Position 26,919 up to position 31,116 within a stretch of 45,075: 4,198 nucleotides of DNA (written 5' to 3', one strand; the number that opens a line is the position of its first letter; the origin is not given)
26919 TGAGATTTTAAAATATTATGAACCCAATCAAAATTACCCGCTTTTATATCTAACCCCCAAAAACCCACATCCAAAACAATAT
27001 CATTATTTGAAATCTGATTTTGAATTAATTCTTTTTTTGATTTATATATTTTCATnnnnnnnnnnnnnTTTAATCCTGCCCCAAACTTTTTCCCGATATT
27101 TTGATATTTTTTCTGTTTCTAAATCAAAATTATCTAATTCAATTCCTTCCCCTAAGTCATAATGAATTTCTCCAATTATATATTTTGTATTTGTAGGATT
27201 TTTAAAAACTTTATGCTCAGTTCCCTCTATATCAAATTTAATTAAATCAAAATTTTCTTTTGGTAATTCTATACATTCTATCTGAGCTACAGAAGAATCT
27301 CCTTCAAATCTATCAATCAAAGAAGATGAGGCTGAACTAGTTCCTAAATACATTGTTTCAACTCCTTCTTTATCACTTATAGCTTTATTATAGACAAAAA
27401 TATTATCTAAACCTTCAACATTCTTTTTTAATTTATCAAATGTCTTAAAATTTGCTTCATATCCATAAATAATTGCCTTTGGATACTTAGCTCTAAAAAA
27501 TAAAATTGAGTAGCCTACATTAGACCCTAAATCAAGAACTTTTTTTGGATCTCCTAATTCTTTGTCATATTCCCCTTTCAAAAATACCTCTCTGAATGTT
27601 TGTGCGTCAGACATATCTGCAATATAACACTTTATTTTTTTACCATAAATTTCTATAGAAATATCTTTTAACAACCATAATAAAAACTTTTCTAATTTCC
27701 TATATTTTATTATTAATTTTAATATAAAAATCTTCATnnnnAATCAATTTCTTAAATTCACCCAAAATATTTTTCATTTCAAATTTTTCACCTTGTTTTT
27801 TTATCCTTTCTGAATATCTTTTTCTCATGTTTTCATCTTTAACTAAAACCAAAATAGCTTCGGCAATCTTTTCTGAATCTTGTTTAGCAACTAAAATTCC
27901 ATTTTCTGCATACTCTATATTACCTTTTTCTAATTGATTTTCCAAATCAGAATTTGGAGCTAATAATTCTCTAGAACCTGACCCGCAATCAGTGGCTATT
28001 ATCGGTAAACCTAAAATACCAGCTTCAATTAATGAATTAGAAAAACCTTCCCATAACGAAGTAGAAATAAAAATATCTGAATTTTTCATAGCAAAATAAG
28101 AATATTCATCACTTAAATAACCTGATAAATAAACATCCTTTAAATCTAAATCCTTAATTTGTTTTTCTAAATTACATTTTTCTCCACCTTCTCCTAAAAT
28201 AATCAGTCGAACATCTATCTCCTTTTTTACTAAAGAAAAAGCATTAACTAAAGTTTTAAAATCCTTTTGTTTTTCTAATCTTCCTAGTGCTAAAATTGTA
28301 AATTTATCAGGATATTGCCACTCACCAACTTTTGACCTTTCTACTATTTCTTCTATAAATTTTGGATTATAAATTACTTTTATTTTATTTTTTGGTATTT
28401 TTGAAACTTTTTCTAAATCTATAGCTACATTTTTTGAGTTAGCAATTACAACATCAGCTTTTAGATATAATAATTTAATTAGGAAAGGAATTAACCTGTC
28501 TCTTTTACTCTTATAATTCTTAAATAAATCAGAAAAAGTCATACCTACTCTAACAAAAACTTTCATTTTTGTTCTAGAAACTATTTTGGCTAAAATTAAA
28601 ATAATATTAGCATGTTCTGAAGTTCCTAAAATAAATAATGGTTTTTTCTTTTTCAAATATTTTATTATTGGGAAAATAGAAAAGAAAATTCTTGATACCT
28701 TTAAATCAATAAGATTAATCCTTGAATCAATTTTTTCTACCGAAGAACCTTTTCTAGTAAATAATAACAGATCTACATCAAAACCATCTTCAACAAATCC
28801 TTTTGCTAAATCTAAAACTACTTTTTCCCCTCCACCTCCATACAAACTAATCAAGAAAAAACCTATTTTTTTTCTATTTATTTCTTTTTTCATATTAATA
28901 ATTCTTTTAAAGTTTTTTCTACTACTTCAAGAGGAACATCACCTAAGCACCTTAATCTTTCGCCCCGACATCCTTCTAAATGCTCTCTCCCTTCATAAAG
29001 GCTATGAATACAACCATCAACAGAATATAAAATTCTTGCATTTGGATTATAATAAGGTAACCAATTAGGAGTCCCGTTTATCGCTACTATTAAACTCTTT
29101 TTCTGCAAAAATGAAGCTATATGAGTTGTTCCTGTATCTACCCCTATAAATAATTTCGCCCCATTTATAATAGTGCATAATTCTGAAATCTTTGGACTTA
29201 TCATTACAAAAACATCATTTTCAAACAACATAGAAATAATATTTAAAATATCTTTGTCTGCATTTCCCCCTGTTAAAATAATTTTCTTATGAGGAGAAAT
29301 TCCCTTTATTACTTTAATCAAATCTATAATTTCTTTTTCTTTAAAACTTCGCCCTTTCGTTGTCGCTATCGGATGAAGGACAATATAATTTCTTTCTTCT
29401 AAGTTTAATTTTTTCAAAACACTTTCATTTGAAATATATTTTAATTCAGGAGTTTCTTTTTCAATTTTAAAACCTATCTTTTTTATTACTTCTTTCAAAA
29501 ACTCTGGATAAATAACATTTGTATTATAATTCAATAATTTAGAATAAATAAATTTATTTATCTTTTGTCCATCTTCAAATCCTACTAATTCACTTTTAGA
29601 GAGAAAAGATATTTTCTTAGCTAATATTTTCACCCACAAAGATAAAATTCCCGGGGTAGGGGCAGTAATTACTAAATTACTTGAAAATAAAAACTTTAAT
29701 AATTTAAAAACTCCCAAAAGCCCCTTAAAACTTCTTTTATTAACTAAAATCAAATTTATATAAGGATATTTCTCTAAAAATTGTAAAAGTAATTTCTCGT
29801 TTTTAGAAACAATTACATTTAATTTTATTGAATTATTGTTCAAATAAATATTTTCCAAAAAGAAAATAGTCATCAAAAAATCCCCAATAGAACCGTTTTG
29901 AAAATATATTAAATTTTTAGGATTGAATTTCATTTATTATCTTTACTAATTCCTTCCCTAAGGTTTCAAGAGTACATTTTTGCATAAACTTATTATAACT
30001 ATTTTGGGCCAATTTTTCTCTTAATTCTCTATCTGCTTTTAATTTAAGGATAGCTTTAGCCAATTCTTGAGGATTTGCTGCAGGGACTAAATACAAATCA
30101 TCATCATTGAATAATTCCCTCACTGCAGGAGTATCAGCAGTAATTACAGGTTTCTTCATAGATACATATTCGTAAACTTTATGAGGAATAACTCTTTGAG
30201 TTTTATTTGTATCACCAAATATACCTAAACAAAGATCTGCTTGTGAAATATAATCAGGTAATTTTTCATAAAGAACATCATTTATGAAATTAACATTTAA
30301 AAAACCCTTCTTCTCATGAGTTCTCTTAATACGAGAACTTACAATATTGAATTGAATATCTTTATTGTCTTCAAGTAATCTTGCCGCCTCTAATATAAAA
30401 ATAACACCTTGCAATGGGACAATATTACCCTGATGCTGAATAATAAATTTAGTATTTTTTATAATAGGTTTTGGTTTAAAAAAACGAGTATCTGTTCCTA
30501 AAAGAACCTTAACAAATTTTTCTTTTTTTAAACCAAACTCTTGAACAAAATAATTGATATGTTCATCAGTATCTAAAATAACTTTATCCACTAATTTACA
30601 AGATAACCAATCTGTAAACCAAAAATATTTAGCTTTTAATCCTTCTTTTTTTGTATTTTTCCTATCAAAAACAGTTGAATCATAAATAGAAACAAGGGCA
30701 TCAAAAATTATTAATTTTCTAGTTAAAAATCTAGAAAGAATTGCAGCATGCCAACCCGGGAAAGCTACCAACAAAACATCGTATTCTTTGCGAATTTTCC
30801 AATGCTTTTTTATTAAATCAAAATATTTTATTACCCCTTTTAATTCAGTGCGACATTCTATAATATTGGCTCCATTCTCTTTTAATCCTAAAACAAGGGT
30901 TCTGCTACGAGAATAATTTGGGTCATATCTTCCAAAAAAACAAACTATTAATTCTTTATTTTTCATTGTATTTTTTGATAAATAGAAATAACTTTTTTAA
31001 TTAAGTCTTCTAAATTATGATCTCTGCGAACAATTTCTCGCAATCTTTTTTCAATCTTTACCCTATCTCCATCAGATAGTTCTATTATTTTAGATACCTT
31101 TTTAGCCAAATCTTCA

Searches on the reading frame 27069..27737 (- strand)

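Call 67: search_protein_families(library=pfam, proteins=[window:27069-27737:-])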
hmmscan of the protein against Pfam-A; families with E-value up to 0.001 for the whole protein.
window:27069-27737:- (223 aa): 1 family
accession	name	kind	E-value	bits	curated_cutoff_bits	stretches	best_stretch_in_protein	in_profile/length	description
PF05050.19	Methyltransf_21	-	4.8e-06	27.2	22.7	1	69-193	1-150/173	Methyltransferase FkbM domain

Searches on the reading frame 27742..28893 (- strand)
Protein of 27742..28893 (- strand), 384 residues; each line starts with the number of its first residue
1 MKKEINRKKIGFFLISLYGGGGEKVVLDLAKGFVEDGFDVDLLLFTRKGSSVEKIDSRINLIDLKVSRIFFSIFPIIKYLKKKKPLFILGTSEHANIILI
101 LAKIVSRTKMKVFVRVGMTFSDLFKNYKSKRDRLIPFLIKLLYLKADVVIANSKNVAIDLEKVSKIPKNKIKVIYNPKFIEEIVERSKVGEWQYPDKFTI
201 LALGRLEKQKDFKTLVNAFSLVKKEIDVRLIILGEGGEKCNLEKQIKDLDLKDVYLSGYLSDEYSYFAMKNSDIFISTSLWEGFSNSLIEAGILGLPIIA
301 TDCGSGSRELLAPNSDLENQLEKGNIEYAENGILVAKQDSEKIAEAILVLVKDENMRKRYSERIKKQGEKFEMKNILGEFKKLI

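Call 67: search_protein_families(library=pfam, proteins=[window:27742-28893:-])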
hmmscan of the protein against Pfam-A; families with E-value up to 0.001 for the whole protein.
window:27742-28893:- (384 aa): 5 families
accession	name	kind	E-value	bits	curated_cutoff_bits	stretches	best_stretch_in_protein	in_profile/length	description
PF00534.26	Glycos_transf_1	-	9.3e-32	110.4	26.4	1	195-366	13-171/172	Glycosyl transferases group 1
PF13692.12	Glyco_trans_1_4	-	2.4e-27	96.4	27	1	198-353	2-142/142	Glycosyl transferases group 1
PF13439.12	Glyco_transf_4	-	1.6e-16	61.2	28.5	1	20-176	2-164/170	Glycosyltransferase Family 4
PF20706.3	GT4-conflict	-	7e-09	35.6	26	1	146-365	147-369/385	Family 4 Glycosyltransferase in conflict systems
PF13579.12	Glyco_trans_4_4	-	4.6e-06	27.5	29.7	1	20-176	1-157/158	Glycosyl transferase 4-like domain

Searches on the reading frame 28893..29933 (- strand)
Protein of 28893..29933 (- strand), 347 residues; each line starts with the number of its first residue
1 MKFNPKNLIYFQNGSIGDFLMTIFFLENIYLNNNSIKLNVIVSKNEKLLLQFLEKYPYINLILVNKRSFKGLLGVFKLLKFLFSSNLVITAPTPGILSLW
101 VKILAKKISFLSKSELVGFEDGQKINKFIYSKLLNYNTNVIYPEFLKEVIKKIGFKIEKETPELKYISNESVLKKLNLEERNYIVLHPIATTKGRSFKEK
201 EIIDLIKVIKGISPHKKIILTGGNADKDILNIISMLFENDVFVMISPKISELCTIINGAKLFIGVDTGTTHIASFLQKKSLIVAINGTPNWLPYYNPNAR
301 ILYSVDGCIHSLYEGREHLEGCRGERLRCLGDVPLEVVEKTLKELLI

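Call 67: search_protein_families(library=pfam, proteins=[window:28893-29933:-])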
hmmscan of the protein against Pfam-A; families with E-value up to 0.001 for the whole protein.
window:28893-29933:- (347 aa): 1 family
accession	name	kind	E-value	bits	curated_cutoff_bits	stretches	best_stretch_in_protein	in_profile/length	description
PF01075.23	Glyco_transf_9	-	8.2e-11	42.1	22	1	112-310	42-235/247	Glycosyltransferase family 9 (heptosyltransferase)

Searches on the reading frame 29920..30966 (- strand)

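Call 11: search_protein_families(library=pfam, proteins=[window:29920-30966:-])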
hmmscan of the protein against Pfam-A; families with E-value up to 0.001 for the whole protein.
window:29920-30966:- (349 aa): 3 families
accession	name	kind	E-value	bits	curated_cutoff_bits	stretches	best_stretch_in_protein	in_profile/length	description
PF00534.26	Glycos_transf_1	-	1.7e-15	57.5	26.4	1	162-325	4-171/172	Glycosyl transferases group 1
PF13692.12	Glyco_trans_1_4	-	7.6e-14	52.6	27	1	178-311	6-141/142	Glycosyl transferases group 1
PF13524.12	Glyco_trans_1_2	-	7.7e-13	49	25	1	192-334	6-136/144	Glycosyl transferase-like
